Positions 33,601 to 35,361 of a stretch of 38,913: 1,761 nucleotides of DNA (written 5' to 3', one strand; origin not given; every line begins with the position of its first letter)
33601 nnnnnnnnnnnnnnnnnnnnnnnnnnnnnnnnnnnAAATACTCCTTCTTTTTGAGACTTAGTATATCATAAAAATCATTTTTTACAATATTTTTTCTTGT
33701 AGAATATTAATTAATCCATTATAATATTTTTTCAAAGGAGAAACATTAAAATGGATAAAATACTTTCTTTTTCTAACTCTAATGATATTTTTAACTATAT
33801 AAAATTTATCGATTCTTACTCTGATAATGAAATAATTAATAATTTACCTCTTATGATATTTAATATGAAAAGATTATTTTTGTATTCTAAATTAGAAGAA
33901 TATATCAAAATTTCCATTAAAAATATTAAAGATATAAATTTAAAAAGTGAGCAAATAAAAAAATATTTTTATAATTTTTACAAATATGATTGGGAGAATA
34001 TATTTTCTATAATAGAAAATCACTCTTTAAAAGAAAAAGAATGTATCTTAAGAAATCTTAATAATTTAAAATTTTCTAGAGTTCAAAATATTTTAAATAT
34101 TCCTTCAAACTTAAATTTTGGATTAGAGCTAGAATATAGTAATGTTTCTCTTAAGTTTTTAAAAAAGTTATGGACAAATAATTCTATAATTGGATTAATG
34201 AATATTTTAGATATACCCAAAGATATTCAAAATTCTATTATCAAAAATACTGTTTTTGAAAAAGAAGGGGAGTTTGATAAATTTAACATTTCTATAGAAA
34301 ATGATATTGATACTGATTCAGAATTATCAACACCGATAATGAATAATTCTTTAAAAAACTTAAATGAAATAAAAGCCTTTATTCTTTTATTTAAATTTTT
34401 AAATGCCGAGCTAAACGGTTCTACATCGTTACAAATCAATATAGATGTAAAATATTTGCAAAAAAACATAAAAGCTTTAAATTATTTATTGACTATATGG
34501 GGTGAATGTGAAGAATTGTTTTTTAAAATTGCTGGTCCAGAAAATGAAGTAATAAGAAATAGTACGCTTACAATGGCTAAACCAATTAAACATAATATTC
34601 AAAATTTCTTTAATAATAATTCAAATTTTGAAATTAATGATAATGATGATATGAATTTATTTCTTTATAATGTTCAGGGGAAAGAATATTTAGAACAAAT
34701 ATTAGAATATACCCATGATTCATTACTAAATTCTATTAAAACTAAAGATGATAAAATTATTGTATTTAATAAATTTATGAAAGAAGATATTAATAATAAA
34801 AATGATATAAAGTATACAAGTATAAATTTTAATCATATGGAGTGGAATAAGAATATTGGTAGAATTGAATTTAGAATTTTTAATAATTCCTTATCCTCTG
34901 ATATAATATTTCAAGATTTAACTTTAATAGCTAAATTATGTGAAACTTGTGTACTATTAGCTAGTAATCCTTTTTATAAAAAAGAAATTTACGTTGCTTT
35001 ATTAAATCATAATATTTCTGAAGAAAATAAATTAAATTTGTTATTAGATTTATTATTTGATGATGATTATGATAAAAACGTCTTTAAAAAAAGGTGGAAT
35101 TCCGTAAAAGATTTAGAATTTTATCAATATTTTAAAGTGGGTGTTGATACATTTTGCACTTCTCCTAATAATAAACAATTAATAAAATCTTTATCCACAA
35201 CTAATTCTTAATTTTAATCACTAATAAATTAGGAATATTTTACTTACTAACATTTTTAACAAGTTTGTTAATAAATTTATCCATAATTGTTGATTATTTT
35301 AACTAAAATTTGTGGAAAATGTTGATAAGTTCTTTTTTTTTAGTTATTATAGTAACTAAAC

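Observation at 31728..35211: Orphan three-gene island between rpmH and dnaA, abutting the DnaA-box cluster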

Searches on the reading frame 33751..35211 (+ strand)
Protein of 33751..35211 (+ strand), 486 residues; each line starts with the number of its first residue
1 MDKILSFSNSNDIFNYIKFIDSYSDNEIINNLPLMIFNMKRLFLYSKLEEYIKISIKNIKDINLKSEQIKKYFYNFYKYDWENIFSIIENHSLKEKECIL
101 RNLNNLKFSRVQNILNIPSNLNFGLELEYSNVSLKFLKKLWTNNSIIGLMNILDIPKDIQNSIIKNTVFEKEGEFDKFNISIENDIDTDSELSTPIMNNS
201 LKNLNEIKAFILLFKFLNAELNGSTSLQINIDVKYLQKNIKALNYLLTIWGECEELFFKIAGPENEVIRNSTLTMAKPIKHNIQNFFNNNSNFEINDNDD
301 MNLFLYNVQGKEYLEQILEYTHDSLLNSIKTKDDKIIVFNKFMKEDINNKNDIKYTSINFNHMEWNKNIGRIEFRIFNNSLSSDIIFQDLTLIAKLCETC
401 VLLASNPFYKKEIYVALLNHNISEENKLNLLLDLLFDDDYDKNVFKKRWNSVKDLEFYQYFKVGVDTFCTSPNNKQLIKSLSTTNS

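Call 3: search_protein_families(library=pfam, proteins=[window:33751-35211:+], max_evalue=1)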
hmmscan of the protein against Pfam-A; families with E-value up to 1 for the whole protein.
window:33751-35211:+ (486 aa): 1 family
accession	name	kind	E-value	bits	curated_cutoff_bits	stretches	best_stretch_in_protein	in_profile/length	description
PF12500.13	TRSP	-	0.06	13.6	25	0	64-96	88-120/128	TRSP domain C terminus to PRTase_2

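Call 4: search_protein_families(library=ncbifam, proteins=[window:33751-35211:+], max_evalue=1)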
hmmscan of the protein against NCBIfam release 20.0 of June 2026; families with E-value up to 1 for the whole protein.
window:33751-35211:+ (486 aa): 0 families

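Call 5: search_protein_families(library=phrogs, proteins=[window:33751-35211:+], max_evalue=1)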
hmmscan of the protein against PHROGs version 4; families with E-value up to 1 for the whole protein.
window:33751-35211:+ (486 aa): 0 families

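Call 6: search_protein_families(library=padloc, proteins=[window:33751-35211:+], max_evalue=1)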
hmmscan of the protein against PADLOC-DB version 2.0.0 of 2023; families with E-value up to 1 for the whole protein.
window:33751-35211:+ (486 aa): 0 families

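Call 12: find_encoding_contigs(protein=window:33751-35211:+, flank=10000, max_places=10)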
Protein window:33751-35211:+ (486 aa): no gene with exactly this product is on record in the collection.

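Call 13: search_solved_structures(query=window:33751-35208:+, max_evalue=10)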
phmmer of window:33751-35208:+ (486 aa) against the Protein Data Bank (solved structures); distinct sequences matched with E-value up to 10: 0.

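Call 16: find_homologous_proteins(query=window:33751-35208:+, max_evalue=0.001)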
Query window:33751-35208:+ (486 aa): 78 proteins with E <= 0.001 among 8000 candidates.
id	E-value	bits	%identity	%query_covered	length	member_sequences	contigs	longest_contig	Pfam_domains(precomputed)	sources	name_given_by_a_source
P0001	0.0e+0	1038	100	100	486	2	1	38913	-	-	-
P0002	4.7e-108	380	46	97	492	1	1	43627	PF12224.14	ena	-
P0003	4.9e-108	380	46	96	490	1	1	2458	PF12224.14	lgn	-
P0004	1.5e-107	378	45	94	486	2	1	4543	PF12224.14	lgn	-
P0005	4.5e-105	370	45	97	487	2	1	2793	PF12224.14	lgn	-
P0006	8.4e-105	369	42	95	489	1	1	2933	PF12224.14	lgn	-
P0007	3.2e-103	364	41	95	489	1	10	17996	PF12224.14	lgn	-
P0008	5.2e-103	363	43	94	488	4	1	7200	-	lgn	-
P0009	6.9e-102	360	41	95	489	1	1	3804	PF12224.14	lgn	-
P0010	5.1e-101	357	45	94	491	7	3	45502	PF12224.14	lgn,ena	-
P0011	2.0e-100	355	42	95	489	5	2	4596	PF12224.14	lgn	-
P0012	7.1e-100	353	41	97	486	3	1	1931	PF12224.14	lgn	-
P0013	9.8e-100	353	45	95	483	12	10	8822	-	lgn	-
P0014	5.8e-96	340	43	97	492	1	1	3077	PF12224.14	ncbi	-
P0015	1.6e-94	336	43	96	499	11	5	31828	-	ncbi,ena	-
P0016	1.0e-91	326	44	85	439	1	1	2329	PF12224.14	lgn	-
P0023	5.1e-87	311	40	95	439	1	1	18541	PF12224.14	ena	-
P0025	1.6e-86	309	40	95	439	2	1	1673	PF12224.14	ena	-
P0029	2.1e-85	305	39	95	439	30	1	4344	PF12224.14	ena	-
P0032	4.7e-85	304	45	75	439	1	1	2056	PF12224.14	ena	-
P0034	6.7e-85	304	40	93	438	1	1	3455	PF12224.14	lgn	-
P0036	2.1e-84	302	45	75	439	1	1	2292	PF12224.14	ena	-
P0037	3.3e-84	301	45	74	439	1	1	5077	PF12224.14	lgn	-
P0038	3.3e-84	301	41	82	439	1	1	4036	PF12224.14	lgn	-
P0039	3.6e-84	301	39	97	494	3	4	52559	PF12224.14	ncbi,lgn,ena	-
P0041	6.4e-84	301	45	75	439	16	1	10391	PF12224.14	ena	-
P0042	1.1e-83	300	45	75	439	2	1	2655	PF12224.14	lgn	-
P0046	3.1e-83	298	40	95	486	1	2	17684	PF12224.14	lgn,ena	-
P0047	3.4e-83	298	40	95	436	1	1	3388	PF12224.14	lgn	-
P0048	6.7e-83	297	41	95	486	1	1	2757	PF12224.14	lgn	-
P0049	1.1e-82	296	40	95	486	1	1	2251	PF12224.14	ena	-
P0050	1.7e-82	296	41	97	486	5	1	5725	PF12224.14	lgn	-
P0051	2.3e-82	295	44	74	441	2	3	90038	PF12224.14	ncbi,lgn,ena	-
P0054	4.4e-81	291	41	85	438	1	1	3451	PF12224.14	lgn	-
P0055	4.1e-80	288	42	74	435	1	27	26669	PF12224.14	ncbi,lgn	-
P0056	4.3e-80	288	43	73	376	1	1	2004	PF12224.14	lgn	-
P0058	1.1e-79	287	40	73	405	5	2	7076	PF12224.14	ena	-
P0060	4.6e-79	285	38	95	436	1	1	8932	PF12224.14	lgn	-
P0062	2.2e-78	282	39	81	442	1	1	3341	PF12224.14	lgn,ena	-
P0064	3.3e-78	282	37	93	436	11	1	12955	PF12224.14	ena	-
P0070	8.1e-76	274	37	94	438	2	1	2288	PF12224.14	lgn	-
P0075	3.6e-64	235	35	96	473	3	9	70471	PF12224.14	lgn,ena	-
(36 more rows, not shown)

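Call 17: find_encoding_contigs(protein=P0002, flank=8000, max_places=3)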
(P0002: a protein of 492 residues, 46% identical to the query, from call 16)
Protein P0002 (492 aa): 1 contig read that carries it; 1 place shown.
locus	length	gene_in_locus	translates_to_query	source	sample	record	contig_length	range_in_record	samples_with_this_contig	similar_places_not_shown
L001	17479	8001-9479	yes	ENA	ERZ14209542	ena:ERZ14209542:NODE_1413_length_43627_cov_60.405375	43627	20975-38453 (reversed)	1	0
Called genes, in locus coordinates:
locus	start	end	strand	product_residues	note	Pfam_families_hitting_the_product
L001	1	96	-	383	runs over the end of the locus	PF06898:YqfD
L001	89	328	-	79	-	-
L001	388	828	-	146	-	PF09424:YqeY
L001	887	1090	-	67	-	PF01165:Ribosomal_S21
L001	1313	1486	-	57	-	-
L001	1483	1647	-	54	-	-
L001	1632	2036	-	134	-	-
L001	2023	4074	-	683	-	PF03412:Peptidase_C39, PF00664:ABC_membrane, PF00005:ABC_tran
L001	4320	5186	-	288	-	-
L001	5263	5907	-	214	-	-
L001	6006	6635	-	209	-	-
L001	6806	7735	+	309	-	-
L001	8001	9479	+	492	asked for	PF12224:Amidoligase_2 (weak)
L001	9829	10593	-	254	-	PF02163:Peptidase_M50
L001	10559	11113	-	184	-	PF01551:Peptidase_M23 (weak)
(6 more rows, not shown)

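Call 18: find_encoding_contigs(protein=P0010, flank=8000, max_places=3)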
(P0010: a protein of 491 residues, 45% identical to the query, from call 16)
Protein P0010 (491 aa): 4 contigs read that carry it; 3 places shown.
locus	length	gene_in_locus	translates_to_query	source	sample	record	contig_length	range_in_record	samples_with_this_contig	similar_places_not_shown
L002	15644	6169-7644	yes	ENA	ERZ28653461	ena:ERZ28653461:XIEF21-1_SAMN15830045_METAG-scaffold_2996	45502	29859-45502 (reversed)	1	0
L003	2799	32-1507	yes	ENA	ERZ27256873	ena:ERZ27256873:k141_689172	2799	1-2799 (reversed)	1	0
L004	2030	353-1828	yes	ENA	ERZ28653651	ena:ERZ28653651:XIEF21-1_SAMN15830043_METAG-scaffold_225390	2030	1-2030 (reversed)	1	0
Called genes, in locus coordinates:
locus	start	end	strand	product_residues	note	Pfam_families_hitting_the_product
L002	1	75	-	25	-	?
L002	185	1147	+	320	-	PF13145:Rotamase_2 (weak), PF13616:Rotamase_3, PF00639:Rotamase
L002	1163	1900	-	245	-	PF21981:RecX_HTH3 (faint), PF21982:RecX_HTH1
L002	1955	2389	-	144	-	-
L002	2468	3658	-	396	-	PF01996:F420_ligase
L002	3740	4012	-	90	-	-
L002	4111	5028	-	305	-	PF01458:SUFBD_core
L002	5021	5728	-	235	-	PF02463:SMC_N (weak), PF13175:AAA_15 (weak), PF13476:AAA_23 (weak), PF13555:AAA_29 (weak), PF00005:ABC_tran, PF13304:AAA_21 (faint)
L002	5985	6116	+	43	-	-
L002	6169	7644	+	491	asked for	PF12224:Amidoligase_2 (faint)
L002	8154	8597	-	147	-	-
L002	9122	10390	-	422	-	PF00041:fn3 (weak)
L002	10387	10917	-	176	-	PF09479:Flg_new (faint)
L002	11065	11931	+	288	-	-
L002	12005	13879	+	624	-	PF05621:TniB (faint), PF13191:AAA_16 (weak), PF00004:AAA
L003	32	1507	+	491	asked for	PF12224:Amidoligase_2 (faint)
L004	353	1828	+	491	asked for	PF12224:Amidoligase_2 (faint)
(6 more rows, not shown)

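Call 19: find_encoding_contigs(protein=P0051, flank=8000, max_places=3)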
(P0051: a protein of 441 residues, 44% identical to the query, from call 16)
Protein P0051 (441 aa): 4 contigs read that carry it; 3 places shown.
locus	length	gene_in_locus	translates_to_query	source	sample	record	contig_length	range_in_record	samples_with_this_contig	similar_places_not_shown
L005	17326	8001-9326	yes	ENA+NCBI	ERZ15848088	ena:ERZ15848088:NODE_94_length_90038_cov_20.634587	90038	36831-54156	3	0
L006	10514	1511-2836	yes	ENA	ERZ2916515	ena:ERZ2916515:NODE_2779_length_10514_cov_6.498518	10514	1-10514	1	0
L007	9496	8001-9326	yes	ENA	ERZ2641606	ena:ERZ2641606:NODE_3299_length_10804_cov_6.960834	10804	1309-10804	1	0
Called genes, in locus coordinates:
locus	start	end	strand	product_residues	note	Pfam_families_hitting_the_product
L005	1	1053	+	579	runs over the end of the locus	PF00664:ABC_membrane, PF00005:ABC_tran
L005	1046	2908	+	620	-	PF00664:ABC_membrane, PF00005:ABC_tran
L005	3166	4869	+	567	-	PF20224:DUF6583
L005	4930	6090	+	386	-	PF00753:Lactamase_B, PF19583:ODP, PF00258:Flavodoxin_1 (weak), PF12724:Flavodoxin_5 (weak)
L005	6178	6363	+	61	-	-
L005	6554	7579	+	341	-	PF21016:RlmN_N, PF04055:Radical_SAM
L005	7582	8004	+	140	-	-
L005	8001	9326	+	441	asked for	PF12224:Amidoligase_2 (faint)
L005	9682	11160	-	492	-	PF09547:SpoIVA_ATPase, PF20438:SpoIVA_middle, PF20439:SpoIVA_C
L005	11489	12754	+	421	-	PF01704:UDPGP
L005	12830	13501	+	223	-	PF25084:LbH_EIF2B, PF25087:GMPPB_C, PF00132:Hexapep (weak)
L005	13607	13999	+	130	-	PF04383:KilA-N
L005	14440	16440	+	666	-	PF22745:Nlig-Ia, PF01653:DNA_ligase_aden, PF09414:RNA_ligase (weak), PF03120:OB_DNA_ligase, PF03119:DNA_ligase_ZBD, PF14520:HHH_5 (weak), PF12826:HHH_2, PF00533:BRCT, +1 more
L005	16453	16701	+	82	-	-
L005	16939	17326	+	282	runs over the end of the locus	PF00763:THF_DHG_CYH, PF02882:THF_DHG_CYH_C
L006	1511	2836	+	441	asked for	PF12224:Amidoligase_2 (faint)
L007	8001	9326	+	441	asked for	PF12224:Amidoligase_2 (faint)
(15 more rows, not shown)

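Call 20: find_encoding_contigs(protein=P0039, flank=8000, max_places=3)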
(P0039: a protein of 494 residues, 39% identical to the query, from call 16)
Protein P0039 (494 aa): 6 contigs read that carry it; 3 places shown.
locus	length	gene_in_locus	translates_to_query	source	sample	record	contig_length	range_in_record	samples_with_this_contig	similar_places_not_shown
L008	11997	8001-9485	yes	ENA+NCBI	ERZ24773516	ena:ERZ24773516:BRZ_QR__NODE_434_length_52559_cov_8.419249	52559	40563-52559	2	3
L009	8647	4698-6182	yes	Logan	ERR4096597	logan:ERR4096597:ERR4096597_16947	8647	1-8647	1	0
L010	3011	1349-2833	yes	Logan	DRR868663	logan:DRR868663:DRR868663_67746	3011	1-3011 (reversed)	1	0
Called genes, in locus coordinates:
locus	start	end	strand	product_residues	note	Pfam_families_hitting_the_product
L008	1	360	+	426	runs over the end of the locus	PF00512:HisKA, PF02518:HATPase_c, PF14501:HATPase_c_5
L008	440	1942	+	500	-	PF02687:FtsX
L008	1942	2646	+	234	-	PF00005:ABC_tran, PF02463:SMC_N (faint), PF13304:AAA_21 (faint)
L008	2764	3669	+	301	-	PF04266:ASCH (weak)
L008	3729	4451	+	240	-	-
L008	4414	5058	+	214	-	-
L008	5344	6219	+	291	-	PF04015:DUF362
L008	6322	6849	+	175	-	-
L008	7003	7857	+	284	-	PF18936:DUF5684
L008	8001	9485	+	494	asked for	PF12224:Amidoligase_2 (faint)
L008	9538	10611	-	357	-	PF22769:DCD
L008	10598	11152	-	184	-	PF22769:DCD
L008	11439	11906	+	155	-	PF02525:Flavodoxin_2, PF03358:FMN_red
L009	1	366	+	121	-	?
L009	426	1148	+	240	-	-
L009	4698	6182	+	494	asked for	PF12224:Amidoligase_2 (faint)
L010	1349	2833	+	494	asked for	PF12224:Amidoligase_2 (faint)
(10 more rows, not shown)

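Call 34: search_protein_families(library=pfam, alignment_id=A1, max_evalue=0.01)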
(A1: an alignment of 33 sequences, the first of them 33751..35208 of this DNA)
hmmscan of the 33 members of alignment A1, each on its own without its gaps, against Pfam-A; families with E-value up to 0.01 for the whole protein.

A. member 1, window:33751-35208:+ (486 aa): 0 families

B. families by the number of members that match (of 33 scanned): 1 family
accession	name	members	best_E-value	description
PF12224.13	Amidoligase_2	29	2.5e-12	Putative amidoligase enzyme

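Call 35: search_solved_structures(query=A1, max_evalue=10, show_alignments=2)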
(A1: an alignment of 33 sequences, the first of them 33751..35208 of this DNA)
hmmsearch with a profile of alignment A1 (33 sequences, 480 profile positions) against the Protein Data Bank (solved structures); distinct sequences matched with E-value up to 10: 0.

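Call 51: predict_structure(alignment_id=A1)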
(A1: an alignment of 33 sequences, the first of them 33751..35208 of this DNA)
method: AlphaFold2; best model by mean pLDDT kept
length: 486 residues; sequences in the alignment: 33
mean_pLDDT: 89.4   pTM: 0.88
mean pLDDT of the five models: 89.4, 88.9, 88.5, 88.1, 86.9
residues with pLDDT >= 90: 346; 70-90: 102; 50-70: 17; < 50: 21
segments of 3 or more residues with pLDDT < 50: 1-5, 473-486
pLDDT, mean of each block of 10 residues (from residue 1): 57 87 94 90 90 95 97 91 93 92 93 96 95 93 93 97 96 88 85 95 98 95 92 94 97 97 90 90 91 87 92 82 70 87 65 84 88 93 96 98 97 98 98 97 98 94 91 45 38
secondary structure, 60 per line:
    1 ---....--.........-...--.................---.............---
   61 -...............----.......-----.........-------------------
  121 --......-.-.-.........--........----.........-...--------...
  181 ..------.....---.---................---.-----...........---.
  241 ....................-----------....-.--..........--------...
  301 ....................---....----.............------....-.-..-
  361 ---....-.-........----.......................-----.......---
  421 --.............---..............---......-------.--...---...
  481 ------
elements in order: H4-7 H10-18 H25-41 H45-57 H62-76 H81-87 H93-101 E123-128 H134-142 H145-152 H157-165 E167-169 E178-182 E189-193 H201-216 E226-232 H233-236 H240-260 H272-275 H280-289 H298-320 H324-327 H332-344 H351-354 E371-378 H383-405 H411-417 H424-435 H439-452 H456-461

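Call 55: fold_search(model_id=the predicted structure, library=pdb)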
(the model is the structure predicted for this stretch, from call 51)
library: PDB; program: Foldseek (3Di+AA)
matches with E <= 10: 162; with E <= 0.001: 3
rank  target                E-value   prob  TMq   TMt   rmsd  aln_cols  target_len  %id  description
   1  1r8g_A                2.7e-05  1.00  0.29  0.37  11.5       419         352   11  Structure and function of YbdK (released 2004-08-17)
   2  1r8g_B                2.2e-04  1.00  0.28  0.36  11.9       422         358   12  Structure and function of YbdK (released 2004-08-17)
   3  1tt4_A                3.9e-04  1.00  0.26  0.34  12.6       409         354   11  Structure of NP459575, a predicted glutathione synthase from Salmonella typhimurium (released 2004-08-17)
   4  8oon_D                5.5e-02  0.77  0.25  0.26  15.5       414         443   10  Glutamine synthetase from Methanothermococcus thermolithotrophicus at a resolution of 2.43 A (released 2024-01-24)
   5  8oon_F                7.9e-02  0.77  0.26  0.28  13.0       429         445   11  Glutamine synthetase from Methanothermococcus thermolithotrophicus at a resolution of 2.43 A (released 2024-01-24)
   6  3o6x_A                9.5e-02  0.35  0.21  0.17  24.2       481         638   13  Crystal Structure of the type III Glutamine Synthetase from Bacteroides fragilis (released 2011-03-09)
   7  9cku_G                1.0e-01  0.93  0.30  0.37   9.8       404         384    9  Complex of M. smegmatis Dop with M. tuberculosis CoaX and Pup91 (released 2024-11-13)
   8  5dm3_E                1.0e-01  0.69  0.26  0.31  11.8       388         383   10  Crystal Structure of Glutamine Synthetase from Chromohalobacter salexigens DSM 3043(Csal_0679, TARGET EFI-550015) with (released 2015-09-16)
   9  7tf6_A                1.5e-01  0.66  0.28  0.30  13.9       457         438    9  S. aureus GS(12)-Q-GlnR peptide (released 2022-06-29)
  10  8oon_B                1.5e-01  0.66  0.25  0.27  12.8       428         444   11  Glutamine synthetase from Methanothermococcus thermolithotrophicus at a resolution of 2.43 A (released 2024-01-24)
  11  8x6z_F                2.3e-01  0.41  0.24  0.24  12.5       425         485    8  1-naphthylamine GS from Pseudomonas sp. JS3066 (released 2024-01-03)
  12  8fbp_V                2.4e-01  0.51  0.26  0.29  15.7       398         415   10  Glutamine synthetase from Pseudomonas aeruginosa, filament double-unit in compressed conformation (released 2024-02-14)
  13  3ig5                  2.6e-01  0.63  0.30  0.23  17.9       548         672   10  Saccharomyces cerevisiae glutamate cysteine ligase in complex with Mg2+ and L-glutamate (released 2009-09-01)
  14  8oow_A                3.3e-01  0.44  0.26  0.28  12.1       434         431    9  Glutamine synthetase from Methermicoccus shengliensis at a resolution of 2.64 A (released 2024-01-24)
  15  8oow_C                3.4e-01  0.38  0.24  0.27  12.6       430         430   10  Glutamine synthetase from Methermicoccus shengliensis at a resolution of 2.64 A (released 2024-01-24)
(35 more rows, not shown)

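Call 71: find_related_loci(query=A1, collection=viral_contigs, flank=6000)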
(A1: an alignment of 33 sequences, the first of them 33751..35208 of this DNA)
Query A1 (486 aa) in viral_contigs; peptide patterns used: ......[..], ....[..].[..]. (x = any residue, [..] = any of these).
89 stretches matched a pattern, but none encodes a relative of the query by tblastn (E <= 1e-3).

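Call 102: search_dna_similar(query=window:33751-35208:+, collection=phages, mode=protein, max_evalue=0.001, max_rows=10)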
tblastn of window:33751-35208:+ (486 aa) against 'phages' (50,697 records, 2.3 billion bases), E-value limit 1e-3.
No match.

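Call 103: search_dna_similar(query=window:33751-35208:+, collection=plasmids, mode=protein, max_evalue=0.001, max_rows=10)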
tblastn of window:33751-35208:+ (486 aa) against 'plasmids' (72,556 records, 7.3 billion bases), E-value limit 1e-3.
No match.
